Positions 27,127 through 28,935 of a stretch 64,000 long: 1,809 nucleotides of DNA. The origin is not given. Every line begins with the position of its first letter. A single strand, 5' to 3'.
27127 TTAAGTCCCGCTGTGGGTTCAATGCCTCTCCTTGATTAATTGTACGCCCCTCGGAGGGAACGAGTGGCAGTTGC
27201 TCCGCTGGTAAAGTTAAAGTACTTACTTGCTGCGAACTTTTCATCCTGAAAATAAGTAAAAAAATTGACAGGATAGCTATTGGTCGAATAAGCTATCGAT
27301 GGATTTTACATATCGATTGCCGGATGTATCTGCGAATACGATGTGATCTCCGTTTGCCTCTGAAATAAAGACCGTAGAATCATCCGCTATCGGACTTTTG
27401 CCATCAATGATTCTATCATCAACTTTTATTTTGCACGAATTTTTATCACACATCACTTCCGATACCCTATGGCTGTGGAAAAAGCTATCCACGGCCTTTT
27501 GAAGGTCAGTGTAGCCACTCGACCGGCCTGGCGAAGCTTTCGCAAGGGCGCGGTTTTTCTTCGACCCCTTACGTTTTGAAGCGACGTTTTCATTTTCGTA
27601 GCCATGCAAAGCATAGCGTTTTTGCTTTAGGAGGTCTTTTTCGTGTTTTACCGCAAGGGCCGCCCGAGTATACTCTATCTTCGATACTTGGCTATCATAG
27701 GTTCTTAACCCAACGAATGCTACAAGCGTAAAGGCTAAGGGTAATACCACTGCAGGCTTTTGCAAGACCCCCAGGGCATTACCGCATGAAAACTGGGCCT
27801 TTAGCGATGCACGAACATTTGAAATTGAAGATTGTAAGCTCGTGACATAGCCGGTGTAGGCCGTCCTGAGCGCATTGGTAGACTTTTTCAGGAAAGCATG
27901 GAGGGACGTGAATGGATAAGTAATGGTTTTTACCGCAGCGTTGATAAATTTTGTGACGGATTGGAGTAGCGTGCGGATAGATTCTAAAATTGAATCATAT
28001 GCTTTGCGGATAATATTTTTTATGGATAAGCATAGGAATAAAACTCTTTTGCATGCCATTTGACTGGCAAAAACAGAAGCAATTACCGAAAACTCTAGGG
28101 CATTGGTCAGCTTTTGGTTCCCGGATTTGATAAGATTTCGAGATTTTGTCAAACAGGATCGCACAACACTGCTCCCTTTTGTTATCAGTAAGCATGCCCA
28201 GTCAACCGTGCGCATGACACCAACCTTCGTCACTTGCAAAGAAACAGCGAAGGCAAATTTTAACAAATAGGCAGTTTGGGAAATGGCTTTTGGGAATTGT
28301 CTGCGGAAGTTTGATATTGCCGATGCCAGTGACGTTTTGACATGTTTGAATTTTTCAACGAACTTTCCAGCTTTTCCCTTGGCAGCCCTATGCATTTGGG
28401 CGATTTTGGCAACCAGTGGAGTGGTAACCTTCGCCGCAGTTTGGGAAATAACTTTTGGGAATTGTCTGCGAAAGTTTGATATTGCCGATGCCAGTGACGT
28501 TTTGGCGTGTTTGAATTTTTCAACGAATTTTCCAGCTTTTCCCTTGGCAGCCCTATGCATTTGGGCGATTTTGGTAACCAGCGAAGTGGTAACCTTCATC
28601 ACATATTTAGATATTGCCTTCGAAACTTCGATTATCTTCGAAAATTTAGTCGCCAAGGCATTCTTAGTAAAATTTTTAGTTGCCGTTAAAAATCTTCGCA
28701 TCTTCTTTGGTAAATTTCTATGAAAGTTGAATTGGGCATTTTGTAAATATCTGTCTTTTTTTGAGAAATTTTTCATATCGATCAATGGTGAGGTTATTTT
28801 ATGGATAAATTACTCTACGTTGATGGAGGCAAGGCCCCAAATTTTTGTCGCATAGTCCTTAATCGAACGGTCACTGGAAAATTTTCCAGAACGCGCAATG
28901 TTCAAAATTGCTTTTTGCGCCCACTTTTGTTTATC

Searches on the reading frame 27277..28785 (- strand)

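Call 11: search_protein_families(library=pfam, proteins=[window:27277-28785:-], max_evalue=0.00001)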
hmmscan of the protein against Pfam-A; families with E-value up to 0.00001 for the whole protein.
window:27277-28785:- (502 aa): 1 family
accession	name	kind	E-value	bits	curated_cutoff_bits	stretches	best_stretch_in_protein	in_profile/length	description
PF04513.17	Baculo_PEP_C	-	4.1e-06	27.3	38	0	262-328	35-101/140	Baculovirus polyhedron envelope protein, PEP, C terminus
